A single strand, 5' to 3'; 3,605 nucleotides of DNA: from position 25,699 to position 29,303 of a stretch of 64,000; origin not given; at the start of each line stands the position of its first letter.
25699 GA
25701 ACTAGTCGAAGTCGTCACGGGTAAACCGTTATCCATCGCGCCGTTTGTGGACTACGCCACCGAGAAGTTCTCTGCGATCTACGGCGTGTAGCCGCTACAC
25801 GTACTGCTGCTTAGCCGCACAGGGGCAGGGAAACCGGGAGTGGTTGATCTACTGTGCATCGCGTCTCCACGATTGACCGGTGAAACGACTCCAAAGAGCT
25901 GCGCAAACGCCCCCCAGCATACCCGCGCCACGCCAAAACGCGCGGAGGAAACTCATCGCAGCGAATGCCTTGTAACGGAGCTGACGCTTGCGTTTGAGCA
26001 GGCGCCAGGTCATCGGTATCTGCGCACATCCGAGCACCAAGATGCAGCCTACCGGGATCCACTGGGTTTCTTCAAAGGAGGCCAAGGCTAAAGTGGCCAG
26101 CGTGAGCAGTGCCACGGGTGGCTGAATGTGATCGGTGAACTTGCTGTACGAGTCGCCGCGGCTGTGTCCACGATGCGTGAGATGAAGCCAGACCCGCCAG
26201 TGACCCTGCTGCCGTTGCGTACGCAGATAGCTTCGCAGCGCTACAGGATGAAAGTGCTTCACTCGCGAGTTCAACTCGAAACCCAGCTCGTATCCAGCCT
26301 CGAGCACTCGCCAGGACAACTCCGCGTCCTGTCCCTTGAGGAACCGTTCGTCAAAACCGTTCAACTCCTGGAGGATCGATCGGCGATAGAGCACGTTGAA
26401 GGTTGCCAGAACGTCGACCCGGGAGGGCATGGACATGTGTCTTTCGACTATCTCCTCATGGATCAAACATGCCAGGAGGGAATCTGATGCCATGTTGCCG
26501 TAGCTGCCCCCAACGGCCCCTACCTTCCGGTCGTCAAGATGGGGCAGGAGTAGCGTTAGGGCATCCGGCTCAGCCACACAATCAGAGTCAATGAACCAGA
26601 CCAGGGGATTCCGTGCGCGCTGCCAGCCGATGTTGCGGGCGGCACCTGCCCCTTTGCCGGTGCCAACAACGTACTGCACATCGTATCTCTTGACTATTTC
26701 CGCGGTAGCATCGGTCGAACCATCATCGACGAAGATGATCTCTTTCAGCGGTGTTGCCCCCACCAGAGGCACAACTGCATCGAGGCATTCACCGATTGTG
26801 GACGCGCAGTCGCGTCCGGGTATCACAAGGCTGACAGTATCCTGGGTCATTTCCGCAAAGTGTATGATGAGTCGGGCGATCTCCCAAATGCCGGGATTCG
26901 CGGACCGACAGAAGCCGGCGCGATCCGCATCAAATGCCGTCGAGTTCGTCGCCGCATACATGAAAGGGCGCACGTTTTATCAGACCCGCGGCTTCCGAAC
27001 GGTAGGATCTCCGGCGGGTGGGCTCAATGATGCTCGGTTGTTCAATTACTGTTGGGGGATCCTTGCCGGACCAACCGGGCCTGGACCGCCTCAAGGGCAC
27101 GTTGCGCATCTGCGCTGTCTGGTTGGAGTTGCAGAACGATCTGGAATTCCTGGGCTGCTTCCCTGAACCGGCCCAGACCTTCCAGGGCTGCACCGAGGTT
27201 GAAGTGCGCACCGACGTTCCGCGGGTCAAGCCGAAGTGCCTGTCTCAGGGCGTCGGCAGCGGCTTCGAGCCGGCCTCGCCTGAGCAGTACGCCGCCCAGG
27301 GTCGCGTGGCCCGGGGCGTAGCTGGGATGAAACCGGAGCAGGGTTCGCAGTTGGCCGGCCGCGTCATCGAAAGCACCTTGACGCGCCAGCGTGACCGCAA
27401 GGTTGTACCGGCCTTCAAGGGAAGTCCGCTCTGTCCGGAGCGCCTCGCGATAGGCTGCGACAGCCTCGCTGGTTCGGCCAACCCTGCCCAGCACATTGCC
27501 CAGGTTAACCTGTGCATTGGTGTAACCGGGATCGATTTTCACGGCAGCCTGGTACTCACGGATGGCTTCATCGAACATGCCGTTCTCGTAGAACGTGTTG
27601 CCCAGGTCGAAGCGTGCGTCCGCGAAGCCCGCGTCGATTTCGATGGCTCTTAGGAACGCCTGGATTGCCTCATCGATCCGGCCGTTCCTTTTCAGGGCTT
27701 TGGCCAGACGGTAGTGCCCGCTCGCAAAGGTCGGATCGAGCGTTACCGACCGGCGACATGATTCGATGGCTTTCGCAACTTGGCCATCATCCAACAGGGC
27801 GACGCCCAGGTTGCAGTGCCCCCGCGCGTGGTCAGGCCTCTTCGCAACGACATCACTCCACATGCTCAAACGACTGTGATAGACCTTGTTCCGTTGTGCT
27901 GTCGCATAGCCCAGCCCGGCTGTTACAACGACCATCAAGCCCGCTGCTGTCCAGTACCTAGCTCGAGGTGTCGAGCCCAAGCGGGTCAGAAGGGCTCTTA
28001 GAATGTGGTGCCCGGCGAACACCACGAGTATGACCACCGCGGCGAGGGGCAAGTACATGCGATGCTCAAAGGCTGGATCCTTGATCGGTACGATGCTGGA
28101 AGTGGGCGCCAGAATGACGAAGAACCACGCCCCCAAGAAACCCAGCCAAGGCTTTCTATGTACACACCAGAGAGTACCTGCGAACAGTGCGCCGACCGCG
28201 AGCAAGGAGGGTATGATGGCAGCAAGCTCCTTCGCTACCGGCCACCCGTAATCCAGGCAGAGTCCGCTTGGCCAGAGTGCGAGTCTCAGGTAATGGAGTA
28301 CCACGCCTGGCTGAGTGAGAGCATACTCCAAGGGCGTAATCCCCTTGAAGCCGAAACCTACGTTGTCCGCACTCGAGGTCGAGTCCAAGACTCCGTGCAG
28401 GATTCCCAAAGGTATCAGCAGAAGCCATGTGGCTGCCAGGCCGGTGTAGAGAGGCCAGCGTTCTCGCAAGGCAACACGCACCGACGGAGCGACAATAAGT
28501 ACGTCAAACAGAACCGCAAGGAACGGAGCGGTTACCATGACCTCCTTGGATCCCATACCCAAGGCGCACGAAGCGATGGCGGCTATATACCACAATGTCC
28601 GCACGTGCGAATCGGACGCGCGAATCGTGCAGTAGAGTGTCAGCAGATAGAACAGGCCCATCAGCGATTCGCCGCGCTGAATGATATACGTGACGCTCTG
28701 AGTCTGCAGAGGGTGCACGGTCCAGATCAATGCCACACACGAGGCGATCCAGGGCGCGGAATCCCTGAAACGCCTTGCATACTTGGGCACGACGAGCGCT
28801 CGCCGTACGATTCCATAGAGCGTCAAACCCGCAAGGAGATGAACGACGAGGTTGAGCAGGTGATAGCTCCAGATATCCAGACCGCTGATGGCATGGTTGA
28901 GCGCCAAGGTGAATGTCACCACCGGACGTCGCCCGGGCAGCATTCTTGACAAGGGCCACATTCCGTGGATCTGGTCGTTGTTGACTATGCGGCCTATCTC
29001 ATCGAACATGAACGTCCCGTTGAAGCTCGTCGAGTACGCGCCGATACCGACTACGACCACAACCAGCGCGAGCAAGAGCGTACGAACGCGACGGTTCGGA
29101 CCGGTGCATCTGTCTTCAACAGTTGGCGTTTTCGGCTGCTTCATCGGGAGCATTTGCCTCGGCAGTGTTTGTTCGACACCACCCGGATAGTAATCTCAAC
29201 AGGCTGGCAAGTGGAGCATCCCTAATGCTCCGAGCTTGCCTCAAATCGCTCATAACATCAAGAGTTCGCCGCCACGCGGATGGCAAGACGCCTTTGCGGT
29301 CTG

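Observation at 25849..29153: GT2 polyprenyl-phosphate-sugar-synthase-like gene paired with a TMTC/PMT-like TPR membrane glycosyltransferase: candidate protein O-glycosylation module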

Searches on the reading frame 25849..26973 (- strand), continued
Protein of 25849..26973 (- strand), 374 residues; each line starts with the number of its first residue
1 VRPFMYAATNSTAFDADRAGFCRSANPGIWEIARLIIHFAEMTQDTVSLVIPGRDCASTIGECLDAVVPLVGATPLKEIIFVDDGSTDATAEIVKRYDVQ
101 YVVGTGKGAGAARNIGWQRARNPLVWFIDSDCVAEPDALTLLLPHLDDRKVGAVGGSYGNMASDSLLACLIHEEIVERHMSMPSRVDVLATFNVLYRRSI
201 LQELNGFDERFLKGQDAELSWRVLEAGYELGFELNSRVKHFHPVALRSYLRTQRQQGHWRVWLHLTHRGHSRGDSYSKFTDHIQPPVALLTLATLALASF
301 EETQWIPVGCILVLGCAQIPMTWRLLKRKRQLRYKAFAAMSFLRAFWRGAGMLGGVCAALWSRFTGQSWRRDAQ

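Call 41: search_solved_structures(query=A1, max_evalue=1)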
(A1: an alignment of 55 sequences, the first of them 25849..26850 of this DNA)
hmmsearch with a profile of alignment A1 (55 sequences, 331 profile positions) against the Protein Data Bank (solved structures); distinct sequences matched with E-value up to 1: 82 (the best 60 are shown).
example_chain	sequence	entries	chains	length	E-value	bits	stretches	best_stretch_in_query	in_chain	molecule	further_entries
2z87_A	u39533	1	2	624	4.3e-25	91.7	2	5-115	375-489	Chondroitin synthase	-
2z86_A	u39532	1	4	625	4.4e-25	91.7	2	5-115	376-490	Chondroitin synthase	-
5hea_A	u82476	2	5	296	4.9e-16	62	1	4-109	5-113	Putative glycosyltransferase (GalT1)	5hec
5tze_C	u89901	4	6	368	1.1e-12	50.9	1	6-107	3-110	Glycosyl transferase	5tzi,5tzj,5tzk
5tz8_A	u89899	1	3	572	1.3e-12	50.7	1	6-107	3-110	Glycosyl transferase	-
6p61_A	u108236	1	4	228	2.4e-11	46.6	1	3-182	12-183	Glycosyltransferase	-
9omh_A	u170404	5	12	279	2.5e-11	46.5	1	5-102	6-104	Glycosyltransferase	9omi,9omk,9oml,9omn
9omm_A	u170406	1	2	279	2.5e-11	46.5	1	5-102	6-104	Glycosyltransferase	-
9omj_A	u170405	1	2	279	2.8e-11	46.4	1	6-102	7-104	Glycosyltransferase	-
3bcv_A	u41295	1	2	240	3e-11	46.3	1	5-101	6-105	Putative glycosyltransferase protein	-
6h1j_A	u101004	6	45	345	3.8e-10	42.6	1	3-120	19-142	Probable ss-1,3-N-acetylglucosaminyltransferase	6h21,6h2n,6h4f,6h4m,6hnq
8vh7_A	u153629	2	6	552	8.7e-10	41.5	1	4-182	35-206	Heparosan synthase B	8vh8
8viw_A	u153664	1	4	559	9e-10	41.4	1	4-182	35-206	Heparosan synthase B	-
9jma_A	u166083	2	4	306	2.9e-09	39.7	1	6-106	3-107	GalNAc(5)-diNAcBac-PP-undecaprenol beta-1,3-glucosyltransferase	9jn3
6s22_A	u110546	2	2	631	4.8e-09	39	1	12-115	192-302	Polypeptide N-acetylgalactosaminyltransferase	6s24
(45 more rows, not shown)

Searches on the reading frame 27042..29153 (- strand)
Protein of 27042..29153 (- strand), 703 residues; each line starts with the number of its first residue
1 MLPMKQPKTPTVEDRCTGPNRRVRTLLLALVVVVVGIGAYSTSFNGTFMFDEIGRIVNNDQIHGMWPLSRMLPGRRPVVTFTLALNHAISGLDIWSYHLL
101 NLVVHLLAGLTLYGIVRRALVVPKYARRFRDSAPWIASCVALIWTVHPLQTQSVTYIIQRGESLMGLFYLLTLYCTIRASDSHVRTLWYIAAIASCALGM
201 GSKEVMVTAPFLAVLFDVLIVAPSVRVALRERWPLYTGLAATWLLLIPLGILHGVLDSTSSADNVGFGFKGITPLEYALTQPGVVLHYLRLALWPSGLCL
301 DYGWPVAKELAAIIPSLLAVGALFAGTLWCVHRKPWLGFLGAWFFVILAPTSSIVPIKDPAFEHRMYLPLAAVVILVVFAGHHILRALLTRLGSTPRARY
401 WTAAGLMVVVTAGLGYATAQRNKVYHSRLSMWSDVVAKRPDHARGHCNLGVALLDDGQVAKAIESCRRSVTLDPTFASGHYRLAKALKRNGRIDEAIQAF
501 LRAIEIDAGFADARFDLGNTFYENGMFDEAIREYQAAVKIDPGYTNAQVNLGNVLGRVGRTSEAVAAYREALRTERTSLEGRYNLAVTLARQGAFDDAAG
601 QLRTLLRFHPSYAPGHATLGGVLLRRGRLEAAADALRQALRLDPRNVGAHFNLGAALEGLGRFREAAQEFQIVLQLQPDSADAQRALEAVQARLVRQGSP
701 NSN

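Call 5: search_protein_families(library=pfam, proteins=[window:27042-29153:-], max_evalue=0.01)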
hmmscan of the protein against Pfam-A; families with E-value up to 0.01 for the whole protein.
window:27042-29153:- (703 aa): 25 families
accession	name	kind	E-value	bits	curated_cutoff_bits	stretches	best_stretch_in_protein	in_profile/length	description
PF13414.12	TPR_11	-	4.7e-46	154.6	26.8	5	622-661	3-42/42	TPR repeat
PF07719.23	TPR_2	-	5.5e-45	148.2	27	5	511-543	1-33/34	Tetratricopeptide repeat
PF00515.34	TPR_1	-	1.7e-43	145.2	27.8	5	477-507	1-31/34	Tetratricopeptide repeat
PF13431.12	TPR_17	-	1.4e-35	119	24.4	3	466-498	2-34/34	Tetratricopeptide repeat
PF13432.12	TPR_16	-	3.4e-35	120.5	32.7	4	481-544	1-64/65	Tetratricopeptide repeat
PF13181.12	TPR_8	-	1.8e-30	102.9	25.7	3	479-508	3-32/34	Tetratricopeptide repeat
PF14559.12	TPR_19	-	9.1e-28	96.8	25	5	490-544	4-58/68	Tetratricopeptide repeat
PF13428.12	TPR_14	-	2.3e-25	86.9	23.5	4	617-655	5-43/44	Tetratricopeptide repeat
PF13424.12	TPR_12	-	1.7e-17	63.8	30.1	4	516-573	8-73/77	Tetratricopeptide repeat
PF13174.12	TPR_6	-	6.4e-17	61.4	26.3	0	512-542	1-31/33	Tetratricopeptide repeat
PF13176.12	TPR_7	-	4.9e-15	54.7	27.9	0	550-576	4-30/36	Tetratricopeptide repeat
PF23914.1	TPR_CcmH_CycH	-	4.8e-13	49.7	42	1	602-684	39-124/158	Cytochrome c-type biogenesis protein H TPR domain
PF24575.1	TPR_Slam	-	3.1e-12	47.3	35.2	1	557-601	59-103/104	Surface lipoprotein assembly modifier, N-terminal TPR repeats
PF13374.12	TPR_10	-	3.9e-11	43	27.5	0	549-574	6-31/42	Tetratricopeptide repeat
PF12895.13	ANAPC3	-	1e-10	42.1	27.2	0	448-502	28-81/82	Anaphase-promoting complex, cyclosome, subunit 3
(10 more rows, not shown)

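Call 6: search_protein_families(library=ncbifam, proteins=[window:27042-29153:-], max_evalue=0.01)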
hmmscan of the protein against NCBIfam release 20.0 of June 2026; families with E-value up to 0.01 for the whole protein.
window:27042-29153:- (703 aa): 34 families (the best 25 are shown)
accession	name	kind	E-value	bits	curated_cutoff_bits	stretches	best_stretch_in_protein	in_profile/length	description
NF040959.1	MamA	equivalog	3.4e-32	111.5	200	2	551-687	43-179/204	magnetosome protein MamA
TIGR02917.1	PEP_TPR_lipo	equivalog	7.3e-29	100.2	312.2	2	517-693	369-545/899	XrtA/PEP-CTERM system TPR-repeat protein PrsT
TIGR02521.1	type_IV_pilW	equivalog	2.8e-26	92.5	154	3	510-603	30-123/234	type IV pilus biogenesis/stability protein PilW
NF033762.1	social_mot_Tgl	equivalog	7.4e-26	91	225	2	511-695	31-218/252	social motility TPR repeat lipoprotein Tgl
NF033758.1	gliding_GltE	equivalog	1.3e-21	77.1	225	3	585-682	228-325/411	adventurous gliding motility TPR repeat lipoprotein GltE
NF033920.0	C39_PA2778_fam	equivalog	5e-18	65.4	150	3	523-604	168-249/255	PA2778 family cysteine peptidase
TIGR02552.1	LcrH_SycD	equivalog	4.3e-16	58.9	104.8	2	568-685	7-124/136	SycD/LcrH family type III secretion system chaperone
NF052415.1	T3SS_chap_SctY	equivalog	1.1e-14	54.9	70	2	586-675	13-105/106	type III secretion apparatus assembly chaperone SctY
NF047507.1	TPR_BatC_Lepto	exception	2.5e-12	46.7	175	1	489-551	70-136/214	TPR repeat-containing protein BatC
TIGR02795.1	tol_pal_ybgF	equivalog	2.6e-12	47.4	90.1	1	495-570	20-101/119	tol-pal system protein YbgF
TIGR04510.1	mod_pep_cyc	subfamily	6.3e-12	44.8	400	1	515-689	402-578/814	putative peptide modification system cyclase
NF008757.0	PRK11788.1-5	equivalog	2.3e-11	43.5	363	2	474-613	177-316/388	lipopolysaccharide assembly protein LapB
NF008520.0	PRK11447.1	equivalog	1.3e-10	39.7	858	1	449-684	275-532/1157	cellulose synthase complex outer membrane protein BcsC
NF052230.1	T9SS_PorE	exception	2.4e-10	39.4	600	1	630-692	74-136/648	PorE family type IX secretion system protein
TIGR03939.1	PGA_TPR_OMP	equivalog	3e-10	39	366.65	2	582-688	398-504/800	poly-beta-1,6 N-acetyl-D-glucosamine export porin PgaA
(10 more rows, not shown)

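Call 35: predict_structure(alignment_id=A2)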
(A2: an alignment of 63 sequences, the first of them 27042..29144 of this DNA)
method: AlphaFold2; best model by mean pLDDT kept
length: 700 residues; sequences in the alignment: 63
mean_pLDDT: 90.5   pTM: 0.86
mean pLDDT of the five models: 90.5, 90.0, 89.1, 89.0, 88.4
residues with pLDDT >= 90: 517; 70-90: 128; 50-70: 40; < 50: 15
segments of 3 or more residues with pLDDT < 50: 260-265, 696-700
pLDDT, mean of each block of 10 residues (from residue 1): 57 72 95 90 70 84 88 91 92 91 95 95 92 95 70 79 96 96 98 95 91 95 96 97 88 64 58 89 89 86 91 95 94 89 69 70 81 93 95 93 94 87 88 94 96 97 98 97 98 98 96 98 98 97 98 98 98 96 98 98 97 98 98 98 98 98 98 98 97 65
secondary structure, 60 per line:
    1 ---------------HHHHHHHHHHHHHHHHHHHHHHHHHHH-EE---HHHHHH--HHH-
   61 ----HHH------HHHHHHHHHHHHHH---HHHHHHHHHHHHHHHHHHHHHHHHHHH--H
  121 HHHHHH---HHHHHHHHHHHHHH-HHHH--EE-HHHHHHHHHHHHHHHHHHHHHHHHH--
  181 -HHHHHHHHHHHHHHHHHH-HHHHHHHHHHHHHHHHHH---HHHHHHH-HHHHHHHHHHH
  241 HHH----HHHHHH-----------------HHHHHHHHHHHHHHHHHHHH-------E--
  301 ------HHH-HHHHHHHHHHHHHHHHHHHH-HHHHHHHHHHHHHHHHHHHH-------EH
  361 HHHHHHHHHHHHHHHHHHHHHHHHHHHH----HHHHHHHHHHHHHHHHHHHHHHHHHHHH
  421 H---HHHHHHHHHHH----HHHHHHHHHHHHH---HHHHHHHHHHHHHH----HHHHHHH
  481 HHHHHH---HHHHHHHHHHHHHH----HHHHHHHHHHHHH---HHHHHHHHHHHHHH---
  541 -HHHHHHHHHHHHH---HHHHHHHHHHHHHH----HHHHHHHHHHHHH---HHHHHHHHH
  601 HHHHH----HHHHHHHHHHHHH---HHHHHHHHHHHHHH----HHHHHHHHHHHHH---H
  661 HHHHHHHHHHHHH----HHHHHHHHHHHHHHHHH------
elements in order (helices of 4 or more, strands of 3 or more residues): H16-42 H49-54 H74-87 H91-117 H120-126 H130-143 H145-148 H154-178 H182-199 H201-218 H222-228 H230-243 H248-253 H271-290 H311-330 H332-351 H360-388 H393-421 H425-435 H440-452 H456-469 H474-486 H490-503 H508-520 H524-537 H542-554 H558-571 H576-588 H592-605 H610-622 H626-639 H644-656 H660-673 H678-694
